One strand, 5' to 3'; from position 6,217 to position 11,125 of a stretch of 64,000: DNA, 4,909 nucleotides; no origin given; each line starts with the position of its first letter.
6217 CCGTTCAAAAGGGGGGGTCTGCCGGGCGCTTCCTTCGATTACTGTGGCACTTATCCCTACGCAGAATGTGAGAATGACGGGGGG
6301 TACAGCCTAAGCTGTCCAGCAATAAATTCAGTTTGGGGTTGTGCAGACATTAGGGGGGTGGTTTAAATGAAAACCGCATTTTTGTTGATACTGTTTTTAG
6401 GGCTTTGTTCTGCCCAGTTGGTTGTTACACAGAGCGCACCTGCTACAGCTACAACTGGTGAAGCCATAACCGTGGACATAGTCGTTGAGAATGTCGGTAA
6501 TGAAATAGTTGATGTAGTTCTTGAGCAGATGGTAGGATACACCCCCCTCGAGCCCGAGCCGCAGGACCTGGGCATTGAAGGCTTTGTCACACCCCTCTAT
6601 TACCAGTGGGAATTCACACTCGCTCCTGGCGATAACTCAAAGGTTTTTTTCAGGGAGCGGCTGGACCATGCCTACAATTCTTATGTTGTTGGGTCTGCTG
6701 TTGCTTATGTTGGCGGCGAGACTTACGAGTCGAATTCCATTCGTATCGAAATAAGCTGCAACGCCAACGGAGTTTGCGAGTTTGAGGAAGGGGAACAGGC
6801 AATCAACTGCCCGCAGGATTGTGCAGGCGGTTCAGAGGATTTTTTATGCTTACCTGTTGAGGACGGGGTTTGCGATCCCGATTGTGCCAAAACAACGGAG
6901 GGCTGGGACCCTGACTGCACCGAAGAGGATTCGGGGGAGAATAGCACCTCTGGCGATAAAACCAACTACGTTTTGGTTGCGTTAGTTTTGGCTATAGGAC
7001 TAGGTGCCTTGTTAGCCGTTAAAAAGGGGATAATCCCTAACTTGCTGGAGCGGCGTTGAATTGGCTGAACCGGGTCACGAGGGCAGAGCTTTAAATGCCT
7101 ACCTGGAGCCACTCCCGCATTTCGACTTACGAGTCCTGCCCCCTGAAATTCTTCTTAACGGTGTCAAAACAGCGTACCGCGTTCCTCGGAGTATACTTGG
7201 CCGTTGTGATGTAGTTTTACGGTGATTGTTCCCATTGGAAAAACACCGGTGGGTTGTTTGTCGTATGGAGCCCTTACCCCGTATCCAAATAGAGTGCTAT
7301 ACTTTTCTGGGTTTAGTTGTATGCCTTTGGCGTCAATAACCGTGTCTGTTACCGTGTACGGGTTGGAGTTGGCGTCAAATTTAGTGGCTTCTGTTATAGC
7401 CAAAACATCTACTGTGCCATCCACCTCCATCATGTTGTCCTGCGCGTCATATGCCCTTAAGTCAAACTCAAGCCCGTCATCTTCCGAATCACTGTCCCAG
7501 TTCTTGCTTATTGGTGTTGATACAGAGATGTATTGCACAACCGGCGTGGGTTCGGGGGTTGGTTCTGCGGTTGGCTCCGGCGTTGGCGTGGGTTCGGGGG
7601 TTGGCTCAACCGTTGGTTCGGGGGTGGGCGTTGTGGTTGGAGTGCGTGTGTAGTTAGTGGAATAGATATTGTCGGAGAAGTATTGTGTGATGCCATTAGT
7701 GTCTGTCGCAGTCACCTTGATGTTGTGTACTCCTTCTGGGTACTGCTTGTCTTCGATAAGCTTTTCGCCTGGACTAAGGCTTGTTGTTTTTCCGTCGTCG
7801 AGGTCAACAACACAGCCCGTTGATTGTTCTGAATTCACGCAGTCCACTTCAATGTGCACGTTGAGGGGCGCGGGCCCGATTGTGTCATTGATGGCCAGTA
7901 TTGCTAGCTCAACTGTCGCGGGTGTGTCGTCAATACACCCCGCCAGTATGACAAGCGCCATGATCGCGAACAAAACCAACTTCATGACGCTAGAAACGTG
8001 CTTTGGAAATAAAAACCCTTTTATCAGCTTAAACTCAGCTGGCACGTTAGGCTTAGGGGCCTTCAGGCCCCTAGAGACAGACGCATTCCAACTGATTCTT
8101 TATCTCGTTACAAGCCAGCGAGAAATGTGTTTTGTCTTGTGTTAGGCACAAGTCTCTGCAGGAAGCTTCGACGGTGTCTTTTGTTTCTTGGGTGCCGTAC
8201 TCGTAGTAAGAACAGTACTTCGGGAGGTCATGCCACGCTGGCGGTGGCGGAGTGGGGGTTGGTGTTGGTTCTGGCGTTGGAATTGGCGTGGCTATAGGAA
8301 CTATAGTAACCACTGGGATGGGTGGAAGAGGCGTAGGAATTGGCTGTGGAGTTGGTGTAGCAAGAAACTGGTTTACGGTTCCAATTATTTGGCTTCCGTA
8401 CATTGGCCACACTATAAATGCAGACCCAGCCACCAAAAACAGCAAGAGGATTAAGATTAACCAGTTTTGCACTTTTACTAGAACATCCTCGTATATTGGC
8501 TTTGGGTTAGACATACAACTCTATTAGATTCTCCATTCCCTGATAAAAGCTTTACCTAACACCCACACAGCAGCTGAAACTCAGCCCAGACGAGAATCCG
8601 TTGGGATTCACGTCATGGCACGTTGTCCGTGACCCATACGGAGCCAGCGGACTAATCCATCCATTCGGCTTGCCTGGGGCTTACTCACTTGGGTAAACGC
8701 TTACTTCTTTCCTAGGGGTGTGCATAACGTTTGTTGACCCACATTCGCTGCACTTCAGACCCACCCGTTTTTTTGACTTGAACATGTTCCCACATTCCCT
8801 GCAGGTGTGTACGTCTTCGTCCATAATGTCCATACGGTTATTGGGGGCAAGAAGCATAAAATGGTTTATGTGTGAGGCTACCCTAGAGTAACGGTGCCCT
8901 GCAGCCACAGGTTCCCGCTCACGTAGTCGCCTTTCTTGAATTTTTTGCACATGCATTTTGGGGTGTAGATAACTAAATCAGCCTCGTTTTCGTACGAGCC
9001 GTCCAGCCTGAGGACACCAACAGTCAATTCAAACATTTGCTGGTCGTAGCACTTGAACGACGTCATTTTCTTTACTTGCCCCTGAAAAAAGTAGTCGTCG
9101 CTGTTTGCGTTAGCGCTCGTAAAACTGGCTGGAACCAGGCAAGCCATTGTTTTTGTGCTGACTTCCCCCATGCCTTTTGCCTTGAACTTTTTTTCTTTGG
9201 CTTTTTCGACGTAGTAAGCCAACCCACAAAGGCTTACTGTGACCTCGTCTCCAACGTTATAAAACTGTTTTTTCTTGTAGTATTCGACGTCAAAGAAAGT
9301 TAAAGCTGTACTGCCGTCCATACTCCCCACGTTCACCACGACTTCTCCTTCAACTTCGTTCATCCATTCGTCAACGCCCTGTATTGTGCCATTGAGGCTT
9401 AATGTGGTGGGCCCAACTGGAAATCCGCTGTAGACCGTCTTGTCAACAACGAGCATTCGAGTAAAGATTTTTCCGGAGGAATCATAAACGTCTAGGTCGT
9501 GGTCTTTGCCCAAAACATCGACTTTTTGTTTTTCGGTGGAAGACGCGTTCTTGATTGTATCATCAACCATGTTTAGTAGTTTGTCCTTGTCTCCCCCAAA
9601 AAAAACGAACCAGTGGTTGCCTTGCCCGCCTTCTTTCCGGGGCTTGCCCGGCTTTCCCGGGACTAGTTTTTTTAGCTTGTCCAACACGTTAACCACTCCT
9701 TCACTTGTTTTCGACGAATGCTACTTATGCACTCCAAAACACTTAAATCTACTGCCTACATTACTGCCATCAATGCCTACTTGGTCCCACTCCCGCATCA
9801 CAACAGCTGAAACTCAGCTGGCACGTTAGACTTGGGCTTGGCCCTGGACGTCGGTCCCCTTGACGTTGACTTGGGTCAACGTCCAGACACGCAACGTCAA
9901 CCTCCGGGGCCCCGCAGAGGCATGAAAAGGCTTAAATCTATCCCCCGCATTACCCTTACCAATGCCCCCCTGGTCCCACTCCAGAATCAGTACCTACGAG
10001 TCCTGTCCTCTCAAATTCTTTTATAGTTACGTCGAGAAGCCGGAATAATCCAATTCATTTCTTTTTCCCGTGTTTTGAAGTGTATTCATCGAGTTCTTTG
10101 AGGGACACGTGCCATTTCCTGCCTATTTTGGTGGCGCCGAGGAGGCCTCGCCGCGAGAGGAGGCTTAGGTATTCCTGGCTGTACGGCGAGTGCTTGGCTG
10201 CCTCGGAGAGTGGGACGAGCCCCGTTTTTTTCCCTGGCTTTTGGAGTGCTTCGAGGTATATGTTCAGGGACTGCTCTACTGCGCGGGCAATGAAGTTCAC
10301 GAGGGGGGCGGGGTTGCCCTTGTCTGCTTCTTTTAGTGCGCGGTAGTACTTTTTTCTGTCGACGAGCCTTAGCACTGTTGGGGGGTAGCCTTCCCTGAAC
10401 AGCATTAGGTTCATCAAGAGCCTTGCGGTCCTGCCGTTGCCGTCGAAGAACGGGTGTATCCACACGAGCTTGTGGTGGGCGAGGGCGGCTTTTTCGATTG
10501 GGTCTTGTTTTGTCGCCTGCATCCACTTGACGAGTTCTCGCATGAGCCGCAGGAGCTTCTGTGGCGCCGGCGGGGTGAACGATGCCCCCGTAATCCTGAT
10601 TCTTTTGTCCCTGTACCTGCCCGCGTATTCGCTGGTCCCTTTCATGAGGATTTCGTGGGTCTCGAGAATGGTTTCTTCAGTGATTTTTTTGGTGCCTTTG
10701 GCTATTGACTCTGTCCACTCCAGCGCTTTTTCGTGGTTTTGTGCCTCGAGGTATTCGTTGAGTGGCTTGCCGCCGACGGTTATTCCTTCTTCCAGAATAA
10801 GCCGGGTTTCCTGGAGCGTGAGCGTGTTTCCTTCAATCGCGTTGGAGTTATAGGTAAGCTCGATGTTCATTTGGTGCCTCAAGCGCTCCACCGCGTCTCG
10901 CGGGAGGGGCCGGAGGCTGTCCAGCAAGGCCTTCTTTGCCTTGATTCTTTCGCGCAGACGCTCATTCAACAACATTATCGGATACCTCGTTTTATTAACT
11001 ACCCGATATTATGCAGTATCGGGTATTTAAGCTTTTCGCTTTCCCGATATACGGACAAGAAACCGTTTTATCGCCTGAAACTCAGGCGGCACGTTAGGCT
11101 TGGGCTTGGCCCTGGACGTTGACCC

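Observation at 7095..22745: Eight orphan copies of the promoter plus 5' end of a Cas4-like nuclease gene, all co-oriented upstream of the single intact gene, diverging mainly at synonymous sites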

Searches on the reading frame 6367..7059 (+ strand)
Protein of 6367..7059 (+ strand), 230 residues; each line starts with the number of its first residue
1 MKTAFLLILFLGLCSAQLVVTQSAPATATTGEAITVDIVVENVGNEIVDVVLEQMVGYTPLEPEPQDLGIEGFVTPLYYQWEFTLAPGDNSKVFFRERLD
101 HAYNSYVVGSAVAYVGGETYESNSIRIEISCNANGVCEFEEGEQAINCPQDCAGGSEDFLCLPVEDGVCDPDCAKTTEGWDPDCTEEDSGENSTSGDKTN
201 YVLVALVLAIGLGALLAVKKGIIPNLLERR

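Call 10: search_protein_families(library=pfam, proteins=[window:6367-7059:+], max_evalue=0.01)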
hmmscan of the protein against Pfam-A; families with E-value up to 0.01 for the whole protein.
window:6367-7059:+ (230 aa): 1 family
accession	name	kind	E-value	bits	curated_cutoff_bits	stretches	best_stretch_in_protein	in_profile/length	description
PF18000.7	Top6b_C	-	0.0056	17.3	28.6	1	32-95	28-90/111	Type 2 DNA topoisomerase 6 subunit B C-terminal domain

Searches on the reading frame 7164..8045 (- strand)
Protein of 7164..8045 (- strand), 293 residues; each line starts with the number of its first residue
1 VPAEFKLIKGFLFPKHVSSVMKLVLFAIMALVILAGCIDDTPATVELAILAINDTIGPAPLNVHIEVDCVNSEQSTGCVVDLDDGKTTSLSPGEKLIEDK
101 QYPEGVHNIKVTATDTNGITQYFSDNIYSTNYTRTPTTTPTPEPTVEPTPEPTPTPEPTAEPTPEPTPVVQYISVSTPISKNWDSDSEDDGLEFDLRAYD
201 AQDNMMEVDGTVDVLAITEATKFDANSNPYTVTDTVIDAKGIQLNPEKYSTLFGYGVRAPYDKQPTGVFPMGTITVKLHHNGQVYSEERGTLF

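Call 10: search_protein_families(library=pfam, proteins=[window:7164-8045:-], max_evalue=0.01)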
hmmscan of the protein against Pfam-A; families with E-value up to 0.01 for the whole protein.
window:7164-8045:- (293 aa): 1 family
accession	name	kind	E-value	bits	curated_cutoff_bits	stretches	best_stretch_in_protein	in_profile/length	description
PF05887.16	Trypan_PARP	-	0.00014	22.3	100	1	109-168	47-111/134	Procyclic acidic repetitive protein (PARP)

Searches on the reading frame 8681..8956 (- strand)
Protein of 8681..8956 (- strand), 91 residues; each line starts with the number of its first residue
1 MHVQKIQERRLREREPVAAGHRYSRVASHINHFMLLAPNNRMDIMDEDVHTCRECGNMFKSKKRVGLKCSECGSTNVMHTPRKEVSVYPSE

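Call 11: search_protein_families(library=pfam, proteins=[window:8681-8956:-], max_evalue=0.01)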
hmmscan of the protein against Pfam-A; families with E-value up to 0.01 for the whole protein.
window:8681-8956:- (91 aa): 6 families
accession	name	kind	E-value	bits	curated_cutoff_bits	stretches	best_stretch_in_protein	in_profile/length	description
PF01155.25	HypA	-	0.00027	21.4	28.9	1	44-87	64-107/112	Hydrogenase/urease nickel incorporation, metallochaperone, hypA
PF00130.28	C1_1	-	0.0011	19.2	26.5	1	50-73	12-35/53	Phorbol esters/diacylglycerol binding domain (C1 domain)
PF23455.1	DUF7129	-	0.0018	18.4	30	1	47-75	9-36/45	Domain of unknown function (DUF7129)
PF23470.1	Zn_ribbon_PF0610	-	0.003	17.7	26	1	51-75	3-27/39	PF0610 rubredoxin-like zinc beta-ribbon domain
PF06061.16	Baculo_ME53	-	0.0031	17.1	25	1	46-88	266-310/343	Baculoviridae ME53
PF13248.11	Zn_ribbon_3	-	0.0045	16.9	27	0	67-77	3-12/26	zinc-ribbon domain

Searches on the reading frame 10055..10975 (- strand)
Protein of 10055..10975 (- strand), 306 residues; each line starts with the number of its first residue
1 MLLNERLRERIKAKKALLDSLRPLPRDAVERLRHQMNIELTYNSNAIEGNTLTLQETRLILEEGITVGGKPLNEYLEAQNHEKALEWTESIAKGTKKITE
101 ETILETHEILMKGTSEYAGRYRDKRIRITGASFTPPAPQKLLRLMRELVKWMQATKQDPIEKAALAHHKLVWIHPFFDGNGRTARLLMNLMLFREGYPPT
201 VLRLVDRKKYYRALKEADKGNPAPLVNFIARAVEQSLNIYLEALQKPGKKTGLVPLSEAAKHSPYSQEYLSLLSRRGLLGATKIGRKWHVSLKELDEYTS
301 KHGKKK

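Call 10: search_protein_families(library=pfam, proteins=[window:10055-10975:-], max_evalue=0.01)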
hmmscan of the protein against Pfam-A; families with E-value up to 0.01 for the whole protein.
window:10055-10975:- (306 aa): 2 families
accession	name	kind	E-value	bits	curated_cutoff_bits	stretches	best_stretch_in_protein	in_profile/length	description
PF02661.23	Fic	-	9.8e-28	97.3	24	1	98-192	2-93/93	Fic/DOC family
PF12728.13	HTH_17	-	0.00019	22.1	27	1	257-301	5-49/51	Helix-turn-helix domain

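Call 79: search_protein_families(library=padloc, proteins=[window:10055-10975:-], max_evalue=0.00001)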
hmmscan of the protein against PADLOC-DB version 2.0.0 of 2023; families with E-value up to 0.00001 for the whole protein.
window:10055-10975:- (306 aa): 9 families
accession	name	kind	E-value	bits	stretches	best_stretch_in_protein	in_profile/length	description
PDLC03963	SoFic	-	2.8e-41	140.1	1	41-246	61-273/361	-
PDLC04836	PDC-S04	-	4.9e-36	122.1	1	31-235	20-229/244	-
PDLC04840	PDC-S04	-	1e-31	108.4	1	35-220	10-202/227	-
PDLC04837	PDC-S04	-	5.2e-30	102.5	1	31-231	20-222/234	-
PDLC04839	PDC-S04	-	1.5e-24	84.8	1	76-234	37-203/205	-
PDLC04966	PDC-S24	-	8.5e-18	62.5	1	77-200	209-344/497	-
PDLC04838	PDC-S04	-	1.7e-16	58.7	1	95-236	60-205/209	-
PDLC04841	PDC-S04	-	1.8e-10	38.9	1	75-219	116-255/292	-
PDLC04842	PDC-S04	-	7.7e-10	36.8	1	77-217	20-155/202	-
